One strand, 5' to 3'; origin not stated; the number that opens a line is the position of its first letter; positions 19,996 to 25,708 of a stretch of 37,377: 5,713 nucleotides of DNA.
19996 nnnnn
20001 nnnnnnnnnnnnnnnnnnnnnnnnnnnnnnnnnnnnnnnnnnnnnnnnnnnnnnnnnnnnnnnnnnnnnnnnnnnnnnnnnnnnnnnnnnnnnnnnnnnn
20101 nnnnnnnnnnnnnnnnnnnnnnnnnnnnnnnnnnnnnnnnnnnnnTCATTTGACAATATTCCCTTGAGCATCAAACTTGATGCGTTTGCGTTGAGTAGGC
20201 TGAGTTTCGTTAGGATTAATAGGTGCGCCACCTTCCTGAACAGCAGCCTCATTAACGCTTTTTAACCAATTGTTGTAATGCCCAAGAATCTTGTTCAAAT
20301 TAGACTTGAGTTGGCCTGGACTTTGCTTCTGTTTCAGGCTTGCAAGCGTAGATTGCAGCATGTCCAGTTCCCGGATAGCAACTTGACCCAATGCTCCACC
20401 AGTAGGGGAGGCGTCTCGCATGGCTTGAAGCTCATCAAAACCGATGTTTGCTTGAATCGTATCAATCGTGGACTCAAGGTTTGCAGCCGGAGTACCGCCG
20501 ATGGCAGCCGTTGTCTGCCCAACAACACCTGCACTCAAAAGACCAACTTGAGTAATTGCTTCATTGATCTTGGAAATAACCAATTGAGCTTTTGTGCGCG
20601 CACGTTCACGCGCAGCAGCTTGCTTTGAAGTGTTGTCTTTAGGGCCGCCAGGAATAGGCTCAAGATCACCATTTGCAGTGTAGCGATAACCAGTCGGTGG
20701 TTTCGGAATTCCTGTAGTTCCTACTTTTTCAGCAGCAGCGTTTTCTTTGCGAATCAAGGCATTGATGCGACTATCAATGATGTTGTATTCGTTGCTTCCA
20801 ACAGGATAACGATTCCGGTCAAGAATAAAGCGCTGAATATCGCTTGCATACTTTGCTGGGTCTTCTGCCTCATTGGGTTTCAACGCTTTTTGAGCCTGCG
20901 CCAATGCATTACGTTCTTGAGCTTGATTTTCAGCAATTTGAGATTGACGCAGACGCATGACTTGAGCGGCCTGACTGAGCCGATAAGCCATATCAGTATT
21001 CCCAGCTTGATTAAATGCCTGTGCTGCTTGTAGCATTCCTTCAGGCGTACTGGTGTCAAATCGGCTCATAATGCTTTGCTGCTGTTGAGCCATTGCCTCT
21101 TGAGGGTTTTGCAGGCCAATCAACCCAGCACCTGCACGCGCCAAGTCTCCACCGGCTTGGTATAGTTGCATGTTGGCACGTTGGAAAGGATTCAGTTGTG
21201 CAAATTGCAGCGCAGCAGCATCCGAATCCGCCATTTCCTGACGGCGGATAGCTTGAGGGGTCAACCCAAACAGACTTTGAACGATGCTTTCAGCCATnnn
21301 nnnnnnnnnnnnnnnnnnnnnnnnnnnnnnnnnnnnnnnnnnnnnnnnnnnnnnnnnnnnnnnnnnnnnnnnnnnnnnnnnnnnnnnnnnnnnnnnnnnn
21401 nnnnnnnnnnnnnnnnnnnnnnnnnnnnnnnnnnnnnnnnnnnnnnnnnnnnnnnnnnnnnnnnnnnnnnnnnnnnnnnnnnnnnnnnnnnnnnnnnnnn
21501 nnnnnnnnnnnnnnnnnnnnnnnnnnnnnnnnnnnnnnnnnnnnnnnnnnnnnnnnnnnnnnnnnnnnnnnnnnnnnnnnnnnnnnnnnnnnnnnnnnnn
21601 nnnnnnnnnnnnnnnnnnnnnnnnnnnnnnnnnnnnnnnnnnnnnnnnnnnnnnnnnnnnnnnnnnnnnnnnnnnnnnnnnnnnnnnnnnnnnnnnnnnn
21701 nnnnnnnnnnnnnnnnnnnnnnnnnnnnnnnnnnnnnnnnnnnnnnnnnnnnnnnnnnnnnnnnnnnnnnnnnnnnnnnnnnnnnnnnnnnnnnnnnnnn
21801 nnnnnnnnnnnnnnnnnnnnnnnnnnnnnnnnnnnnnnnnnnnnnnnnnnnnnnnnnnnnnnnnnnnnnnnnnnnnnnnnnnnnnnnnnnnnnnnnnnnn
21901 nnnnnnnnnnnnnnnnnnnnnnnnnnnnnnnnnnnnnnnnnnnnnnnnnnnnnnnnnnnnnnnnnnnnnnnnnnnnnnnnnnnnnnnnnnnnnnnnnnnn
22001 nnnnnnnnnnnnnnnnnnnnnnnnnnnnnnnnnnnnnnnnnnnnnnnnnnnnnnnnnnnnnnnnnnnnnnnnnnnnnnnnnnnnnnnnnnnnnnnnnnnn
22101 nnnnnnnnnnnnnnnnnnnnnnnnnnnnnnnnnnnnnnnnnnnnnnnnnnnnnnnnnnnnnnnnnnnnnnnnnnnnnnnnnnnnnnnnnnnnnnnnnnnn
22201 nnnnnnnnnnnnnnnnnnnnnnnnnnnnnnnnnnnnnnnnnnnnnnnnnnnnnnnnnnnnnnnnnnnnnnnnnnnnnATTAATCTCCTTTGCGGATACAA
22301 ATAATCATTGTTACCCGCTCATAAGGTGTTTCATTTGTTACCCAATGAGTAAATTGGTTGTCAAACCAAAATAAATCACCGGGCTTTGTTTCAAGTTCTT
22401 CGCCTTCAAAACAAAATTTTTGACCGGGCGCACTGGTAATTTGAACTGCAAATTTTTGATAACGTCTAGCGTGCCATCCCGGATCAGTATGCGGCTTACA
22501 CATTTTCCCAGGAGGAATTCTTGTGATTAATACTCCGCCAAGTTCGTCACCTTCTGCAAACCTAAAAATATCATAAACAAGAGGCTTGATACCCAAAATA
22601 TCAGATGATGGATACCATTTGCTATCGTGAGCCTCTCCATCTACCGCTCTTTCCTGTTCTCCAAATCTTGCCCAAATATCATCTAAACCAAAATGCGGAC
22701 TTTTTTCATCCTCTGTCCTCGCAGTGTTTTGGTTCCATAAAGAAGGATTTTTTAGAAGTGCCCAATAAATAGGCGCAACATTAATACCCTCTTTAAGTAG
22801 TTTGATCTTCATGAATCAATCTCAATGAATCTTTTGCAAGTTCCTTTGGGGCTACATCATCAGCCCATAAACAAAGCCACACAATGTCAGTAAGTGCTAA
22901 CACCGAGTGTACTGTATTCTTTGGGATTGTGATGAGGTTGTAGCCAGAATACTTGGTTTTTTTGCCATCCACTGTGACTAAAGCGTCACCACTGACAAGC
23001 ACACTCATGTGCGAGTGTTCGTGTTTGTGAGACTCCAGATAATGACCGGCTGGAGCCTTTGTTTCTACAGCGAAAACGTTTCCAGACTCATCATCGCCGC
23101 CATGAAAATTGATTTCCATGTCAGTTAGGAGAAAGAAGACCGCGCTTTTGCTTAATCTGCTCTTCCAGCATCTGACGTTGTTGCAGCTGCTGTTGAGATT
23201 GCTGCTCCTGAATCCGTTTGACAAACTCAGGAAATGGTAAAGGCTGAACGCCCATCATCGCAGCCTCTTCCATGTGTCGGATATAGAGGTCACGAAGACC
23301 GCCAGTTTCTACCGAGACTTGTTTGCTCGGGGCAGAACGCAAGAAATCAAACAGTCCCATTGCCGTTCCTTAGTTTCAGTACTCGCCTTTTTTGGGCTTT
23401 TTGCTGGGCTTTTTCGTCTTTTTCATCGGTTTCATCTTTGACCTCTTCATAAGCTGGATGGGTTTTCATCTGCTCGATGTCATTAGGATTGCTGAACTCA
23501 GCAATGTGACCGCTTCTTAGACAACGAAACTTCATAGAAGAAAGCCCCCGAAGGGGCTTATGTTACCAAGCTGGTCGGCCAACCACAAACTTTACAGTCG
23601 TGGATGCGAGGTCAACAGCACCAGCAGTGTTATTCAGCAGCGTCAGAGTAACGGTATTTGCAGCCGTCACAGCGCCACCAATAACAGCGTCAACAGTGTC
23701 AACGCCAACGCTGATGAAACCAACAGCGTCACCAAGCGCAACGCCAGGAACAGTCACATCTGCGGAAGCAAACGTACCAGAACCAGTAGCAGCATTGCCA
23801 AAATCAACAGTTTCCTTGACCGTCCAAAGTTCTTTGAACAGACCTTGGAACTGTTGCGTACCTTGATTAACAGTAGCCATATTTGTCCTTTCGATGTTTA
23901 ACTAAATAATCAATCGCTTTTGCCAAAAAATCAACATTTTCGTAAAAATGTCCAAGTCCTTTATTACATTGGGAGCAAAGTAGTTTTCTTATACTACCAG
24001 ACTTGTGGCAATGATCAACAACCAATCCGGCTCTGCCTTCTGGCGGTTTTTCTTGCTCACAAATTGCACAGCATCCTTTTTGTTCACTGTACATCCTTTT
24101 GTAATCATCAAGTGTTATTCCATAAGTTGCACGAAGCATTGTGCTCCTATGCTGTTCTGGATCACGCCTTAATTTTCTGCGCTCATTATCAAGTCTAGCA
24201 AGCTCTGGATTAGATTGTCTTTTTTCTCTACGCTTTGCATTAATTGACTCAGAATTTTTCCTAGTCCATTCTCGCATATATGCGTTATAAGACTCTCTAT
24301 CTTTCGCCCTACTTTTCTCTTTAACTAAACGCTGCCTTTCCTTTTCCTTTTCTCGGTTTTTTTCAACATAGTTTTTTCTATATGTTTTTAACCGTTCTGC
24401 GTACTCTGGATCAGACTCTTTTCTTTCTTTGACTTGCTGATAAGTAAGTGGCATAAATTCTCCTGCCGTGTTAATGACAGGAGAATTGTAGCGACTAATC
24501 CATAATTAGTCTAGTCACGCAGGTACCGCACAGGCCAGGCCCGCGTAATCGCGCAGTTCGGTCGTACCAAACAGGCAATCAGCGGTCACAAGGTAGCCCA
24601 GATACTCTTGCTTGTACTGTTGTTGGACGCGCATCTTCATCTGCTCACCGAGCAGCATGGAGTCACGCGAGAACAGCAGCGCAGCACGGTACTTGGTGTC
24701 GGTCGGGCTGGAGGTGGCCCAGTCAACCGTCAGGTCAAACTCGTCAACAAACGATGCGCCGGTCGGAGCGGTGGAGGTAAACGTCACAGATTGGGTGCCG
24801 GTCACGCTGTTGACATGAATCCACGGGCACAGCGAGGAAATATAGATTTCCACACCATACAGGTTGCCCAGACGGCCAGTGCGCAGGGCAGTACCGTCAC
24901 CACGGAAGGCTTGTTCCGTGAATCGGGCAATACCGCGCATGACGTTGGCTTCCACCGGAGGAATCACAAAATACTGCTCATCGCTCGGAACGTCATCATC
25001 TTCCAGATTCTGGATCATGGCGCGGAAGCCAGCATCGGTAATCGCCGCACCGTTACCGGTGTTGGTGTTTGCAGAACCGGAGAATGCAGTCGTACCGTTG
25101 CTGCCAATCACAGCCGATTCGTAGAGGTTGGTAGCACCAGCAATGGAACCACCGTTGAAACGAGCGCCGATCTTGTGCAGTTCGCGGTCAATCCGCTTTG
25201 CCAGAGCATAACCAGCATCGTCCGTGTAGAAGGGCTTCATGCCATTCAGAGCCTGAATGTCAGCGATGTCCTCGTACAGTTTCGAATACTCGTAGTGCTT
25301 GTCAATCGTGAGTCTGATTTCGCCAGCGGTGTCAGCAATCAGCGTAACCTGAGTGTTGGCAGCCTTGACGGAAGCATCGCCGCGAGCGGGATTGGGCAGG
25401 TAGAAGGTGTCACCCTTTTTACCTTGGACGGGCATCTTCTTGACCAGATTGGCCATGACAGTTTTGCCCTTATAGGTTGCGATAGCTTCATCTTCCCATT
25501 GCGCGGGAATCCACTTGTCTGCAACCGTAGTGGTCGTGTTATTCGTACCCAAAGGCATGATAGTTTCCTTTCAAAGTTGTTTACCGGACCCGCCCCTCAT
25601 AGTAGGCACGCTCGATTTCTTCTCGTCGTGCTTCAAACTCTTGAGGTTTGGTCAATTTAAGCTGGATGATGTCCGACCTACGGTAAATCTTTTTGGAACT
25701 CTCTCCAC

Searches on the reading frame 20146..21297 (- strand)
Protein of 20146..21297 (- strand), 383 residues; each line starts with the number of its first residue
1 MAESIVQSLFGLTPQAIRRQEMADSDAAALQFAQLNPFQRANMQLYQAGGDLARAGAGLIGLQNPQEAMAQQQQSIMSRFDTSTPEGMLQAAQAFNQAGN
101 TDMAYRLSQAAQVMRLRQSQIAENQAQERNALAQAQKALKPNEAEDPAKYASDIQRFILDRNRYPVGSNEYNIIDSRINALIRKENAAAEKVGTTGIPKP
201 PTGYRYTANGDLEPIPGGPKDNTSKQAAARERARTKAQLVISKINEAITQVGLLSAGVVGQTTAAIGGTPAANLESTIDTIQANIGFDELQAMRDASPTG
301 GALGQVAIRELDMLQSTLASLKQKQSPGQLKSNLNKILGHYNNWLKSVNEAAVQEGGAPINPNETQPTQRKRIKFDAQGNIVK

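Call 8: search_protein_families(library=phrogs, proteins=[window:20146-21297:-], max_evalue=0.001)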
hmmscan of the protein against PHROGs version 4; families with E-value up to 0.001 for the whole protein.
window:20146-21297:- (383 aa): 3 families
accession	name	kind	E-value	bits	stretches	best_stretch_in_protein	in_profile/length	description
phrog_24864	-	unknown function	2.4e-23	83.4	1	57-345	422-702/729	-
phrog_2534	-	other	1.3e-07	32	1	226-368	290-425/435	released from the phage upon host infection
phrog_27813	-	unknown function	3e-07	30.4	1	255-344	452-542/608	-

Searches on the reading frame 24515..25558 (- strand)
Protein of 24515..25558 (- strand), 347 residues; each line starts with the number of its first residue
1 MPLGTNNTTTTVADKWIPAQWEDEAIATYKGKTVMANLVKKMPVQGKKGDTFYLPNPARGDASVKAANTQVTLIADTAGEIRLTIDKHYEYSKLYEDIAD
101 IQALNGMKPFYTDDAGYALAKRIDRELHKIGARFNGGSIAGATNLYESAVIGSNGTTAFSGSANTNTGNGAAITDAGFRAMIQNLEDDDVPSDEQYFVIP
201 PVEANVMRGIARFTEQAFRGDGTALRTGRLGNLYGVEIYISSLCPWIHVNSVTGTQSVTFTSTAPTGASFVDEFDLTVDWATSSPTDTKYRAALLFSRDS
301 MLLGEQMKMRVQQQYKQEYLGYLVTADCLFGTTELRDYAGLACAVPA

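Call 8: search_protein_families(library=phrogs, proteins=[window:24515-25558:-], max_evalue=0.001)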
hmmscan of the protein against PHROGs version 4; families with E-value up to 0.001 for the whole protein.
window:24515-25558:- (347 aa): 3 families
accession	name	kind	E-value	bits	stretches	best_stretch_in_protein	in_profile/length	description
phrog_267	-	head and packaging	1.4e-34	120.9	1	4-339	25-319/410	major head protein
phrog_283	-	head and packaging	1.6e-09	38.6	1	14-277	6-240/385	major head protein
phrog_544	-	head and packaging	0.00086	19.8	0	163-244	128-216/282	major head protein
